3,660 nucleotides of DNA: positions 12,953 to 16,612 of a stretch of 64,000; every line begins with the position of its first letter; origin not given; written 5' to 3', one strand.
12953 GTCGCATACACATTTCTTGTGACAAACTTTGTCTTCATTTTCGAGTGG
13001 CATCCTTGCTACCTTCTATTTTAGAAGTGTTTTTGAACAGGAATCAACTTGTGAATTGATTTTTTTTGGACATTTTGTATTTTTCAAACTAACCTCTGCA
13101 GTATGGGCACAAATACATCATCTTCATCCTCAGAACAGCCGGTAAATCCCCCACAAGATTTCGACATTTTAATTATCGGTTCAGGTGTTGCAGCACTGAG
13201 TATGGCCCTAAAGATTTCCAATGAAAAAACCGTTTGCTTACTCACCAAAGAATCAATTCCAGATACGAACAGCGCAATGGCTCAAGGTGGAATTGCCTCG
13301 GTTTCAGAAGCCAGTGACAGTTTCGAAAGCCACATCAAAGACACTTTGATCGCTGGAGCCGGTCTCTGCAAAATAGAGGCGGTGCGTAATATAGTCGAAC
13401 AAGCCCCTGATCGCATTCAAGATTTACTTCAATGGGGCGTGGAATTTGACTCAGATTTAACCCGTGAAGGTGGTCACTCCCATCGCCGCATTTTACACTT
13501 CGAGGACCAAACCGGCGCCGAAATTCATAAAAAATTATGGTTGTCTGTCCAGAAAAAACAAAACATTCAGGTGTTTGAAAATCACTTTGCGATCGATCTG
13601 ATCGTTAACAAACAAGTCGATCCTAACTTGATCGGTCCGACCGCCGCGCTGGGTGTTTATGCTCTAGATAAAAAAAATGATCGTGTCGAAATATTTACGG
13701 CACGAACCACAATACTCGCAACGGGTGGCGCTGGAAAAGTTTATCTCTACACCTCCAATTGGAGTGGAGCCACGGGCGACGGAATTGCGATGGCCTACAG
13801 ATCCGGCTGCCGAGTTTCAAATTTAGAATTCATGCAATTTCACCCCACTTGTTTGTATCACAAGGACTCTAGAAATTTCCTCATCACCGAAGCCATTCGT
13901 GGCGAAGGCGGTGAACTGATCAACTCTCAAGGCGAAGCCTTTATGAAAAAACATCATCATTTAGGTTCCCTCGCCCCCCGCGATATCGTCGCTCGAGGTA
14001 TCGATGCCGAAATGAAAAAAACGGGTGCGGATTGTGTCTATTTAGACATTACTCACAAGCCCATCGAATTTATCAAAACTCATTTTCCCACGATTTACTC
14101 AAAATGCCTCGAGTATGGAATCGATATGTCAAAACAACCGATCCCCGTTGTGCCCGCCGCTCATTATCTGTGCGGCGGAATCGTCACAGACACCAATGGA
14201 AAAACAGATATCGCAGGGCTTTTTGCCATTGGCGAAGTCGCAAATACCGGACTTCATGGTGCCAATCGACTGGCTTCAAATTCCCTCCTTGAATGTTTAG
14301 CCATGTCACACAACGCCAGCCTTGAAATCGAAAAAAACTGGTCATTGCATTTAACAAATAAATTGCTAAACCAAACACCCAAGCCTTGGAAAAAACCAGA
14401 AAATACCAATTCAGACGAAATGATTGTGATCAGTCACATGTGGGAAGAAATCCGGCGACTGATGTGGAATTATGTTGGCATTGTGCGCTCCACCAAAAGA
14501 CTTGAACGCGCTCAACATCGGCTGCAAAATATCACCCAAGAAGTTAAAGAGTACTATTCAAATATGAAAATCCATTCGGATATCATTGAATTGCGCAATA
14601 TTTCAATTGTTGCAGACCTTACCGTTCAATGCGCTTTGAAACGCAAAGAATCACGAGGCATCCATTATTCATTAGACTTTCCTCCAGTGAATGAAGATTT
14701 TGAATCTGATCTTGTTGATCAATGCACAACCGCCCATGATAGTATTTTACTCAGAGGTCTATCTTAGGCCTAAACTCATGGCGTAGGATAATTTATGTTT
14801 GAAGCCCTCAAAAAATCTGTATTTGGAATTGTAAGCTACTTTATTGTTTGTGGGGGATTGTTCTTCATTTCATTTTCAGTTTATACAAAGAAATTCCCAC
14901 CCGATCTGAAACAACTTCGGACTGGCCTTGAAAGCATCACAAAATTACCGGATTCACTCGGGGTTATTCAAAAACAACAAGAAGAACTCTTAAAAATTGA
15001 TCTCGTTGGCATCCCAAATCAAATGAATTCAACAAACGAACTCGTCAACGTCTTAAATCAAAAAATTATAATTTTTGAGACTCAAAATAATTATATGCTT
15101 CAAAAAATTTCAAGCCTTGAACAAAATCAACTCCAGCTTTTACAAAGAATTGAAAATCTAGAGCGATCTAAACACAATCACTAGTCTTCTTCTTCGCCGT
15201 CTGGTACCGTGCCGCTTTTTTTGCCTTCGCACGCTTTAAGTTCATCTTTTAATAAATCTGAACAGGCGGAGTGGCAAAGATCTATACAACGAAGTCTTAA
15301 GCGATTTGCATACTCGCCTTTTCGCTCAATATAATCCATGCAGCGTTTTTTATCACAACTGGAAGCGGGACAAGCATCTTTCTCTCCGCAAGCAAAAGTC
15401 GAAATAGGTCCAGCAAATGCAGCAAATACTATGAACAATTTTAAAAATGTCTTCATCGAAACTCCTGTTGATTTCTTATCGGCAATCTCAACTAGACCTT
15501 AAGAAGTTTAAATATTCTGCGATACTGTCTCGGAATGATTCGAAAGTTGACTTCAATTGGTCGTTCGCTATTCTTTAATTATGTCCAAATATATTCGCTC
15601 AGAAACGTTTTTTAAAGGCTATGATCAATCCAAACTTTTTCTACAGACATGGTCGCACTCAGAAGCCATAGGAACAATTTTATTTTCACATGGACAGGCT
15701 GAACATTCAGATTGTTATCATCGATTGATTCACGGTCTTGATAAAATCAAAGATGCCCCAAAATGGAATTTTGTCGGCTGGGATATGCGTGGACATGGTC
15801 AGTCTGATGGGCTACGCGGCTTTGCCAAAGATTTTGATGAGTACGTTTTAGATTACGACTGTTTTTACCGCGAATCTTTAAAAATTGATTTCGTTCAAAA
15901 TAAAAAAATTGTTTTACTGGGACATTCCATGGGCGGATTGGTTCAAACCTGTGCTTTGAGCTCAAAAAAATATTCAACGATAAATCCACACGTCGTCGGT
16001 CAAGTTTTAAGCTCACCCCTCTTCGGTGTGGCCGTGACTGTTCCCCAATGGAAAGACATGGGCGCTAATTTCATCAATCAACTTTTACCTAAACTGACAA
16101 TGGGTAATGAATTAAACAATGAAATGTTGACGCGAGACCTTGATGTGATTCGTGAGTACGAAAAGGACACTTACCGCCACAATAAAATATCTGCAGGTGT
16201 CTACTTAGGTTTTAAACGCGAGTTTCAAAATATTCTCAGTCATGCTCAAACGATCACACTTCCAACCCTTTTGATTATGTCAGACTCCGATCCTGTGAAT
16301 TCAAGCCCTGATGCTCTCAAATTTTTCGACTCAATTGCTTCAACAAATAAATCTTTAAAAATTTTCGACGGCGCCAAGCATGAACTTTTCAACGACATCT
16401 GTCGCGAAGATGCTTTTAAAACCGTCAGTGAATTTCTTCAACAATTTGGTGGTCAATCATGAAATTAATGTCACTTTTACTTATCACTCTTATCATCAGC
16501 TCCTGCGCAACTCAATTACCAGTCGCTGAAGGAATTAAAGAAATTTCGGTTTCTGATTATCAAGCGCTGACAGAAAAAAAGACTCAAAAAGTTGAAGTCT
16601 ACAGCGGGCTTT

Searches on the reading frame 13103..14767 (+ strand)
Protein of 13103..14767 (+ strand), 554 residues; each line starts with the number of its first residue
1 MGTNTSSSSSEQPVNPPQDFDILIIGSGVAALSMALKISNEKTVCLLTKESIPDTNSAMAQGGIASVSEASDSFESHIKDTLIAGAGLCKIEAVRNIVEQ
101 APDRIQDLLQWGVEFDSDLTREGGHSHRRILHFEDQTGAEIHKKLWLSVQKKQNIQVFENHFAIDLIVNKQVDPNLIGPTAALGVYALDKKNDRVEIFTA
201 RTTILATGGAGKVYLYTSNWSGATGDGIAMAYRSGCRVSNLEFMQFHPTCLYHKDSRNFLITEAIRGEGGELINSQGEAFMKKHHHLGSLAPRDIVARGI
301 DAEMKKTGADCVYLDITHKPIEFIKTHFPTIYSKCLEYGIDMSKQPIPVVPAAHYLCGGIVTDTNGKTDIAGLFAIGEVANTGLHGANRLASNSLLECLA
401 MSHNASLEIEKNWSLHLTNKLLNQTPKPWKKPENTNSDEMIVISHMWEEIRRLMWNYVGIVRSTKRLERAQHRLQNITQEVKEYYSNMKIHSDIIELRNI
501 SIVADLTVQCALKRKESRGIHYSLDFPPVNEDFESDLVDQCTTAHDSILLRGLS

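Call 73: search_protein_families(library=pfam, proteins=[window:13103-14767:+], max_evalue=0.00001)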
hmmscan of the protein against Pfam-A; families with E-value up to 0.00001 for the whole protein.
window:13103-14767:+ (554 aa): 3 families
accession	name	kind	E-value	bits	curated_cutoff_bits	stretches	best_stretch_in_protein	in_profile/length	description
PF00890.30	FAD_binding_2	-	3.5e-90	303.6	20.4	1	21-395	1-414/414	FAD binding domain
PF02910.25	Succ_DH_flav_C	-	1.4e-13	51.3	20.8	1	448-528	2-88/130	Fumarate reductase flavoprotein C-term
PF07992.20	Pyr_redox_2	-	7.4e-07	29.3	26.1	0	20-115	1-58/291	Pyridine nucleotide-disulphide oxidoreductase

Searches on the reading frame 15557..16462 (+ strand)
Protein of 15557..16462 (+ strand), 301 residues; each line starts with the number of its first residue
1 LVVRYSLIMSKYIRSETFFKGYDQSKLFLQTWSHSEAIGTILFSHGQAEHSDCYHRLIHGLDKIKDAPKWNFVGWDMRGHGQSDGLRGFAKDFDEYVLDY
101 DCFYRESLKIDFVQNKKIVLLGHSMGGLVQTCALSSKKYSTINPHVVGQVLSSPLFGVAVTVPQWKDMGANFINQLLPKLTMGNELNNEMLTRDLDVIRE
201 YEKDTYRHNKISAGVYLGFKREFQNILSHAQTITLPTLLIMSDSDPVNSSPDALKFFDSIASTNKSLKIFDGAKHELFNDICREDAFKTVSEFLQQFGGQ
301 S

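Call 73: search_protein_families(library=pfam, proteins=[window:15557-16462:+], max_evalue=0.00001)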
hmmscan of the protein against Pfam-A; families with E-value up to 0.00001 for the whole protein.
window:15557-16462:+ (301 aa): 4 families
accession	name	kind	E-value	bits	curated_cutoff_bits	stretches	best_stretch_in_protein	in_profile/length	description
PF12146.15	Hydrolase_4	-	5.4e-56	190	27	1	37-280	3-237/239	Serine aminopeptidase, S33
PF00561.26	Abhydrolase_1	-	1.1e-13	51.9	25.8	1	40-278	2-241/245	alpha/beta hydrolase fold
PF12697.13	Abhydrolase_6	-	7.8e-11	43.5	26.3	1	41-278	1-206/217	Alpha/beta hydrolase family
PF05057.20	DUF676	-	3.3e-06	27.2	20.3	1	85-183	54-152/217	Putative serine esterase (DUF676)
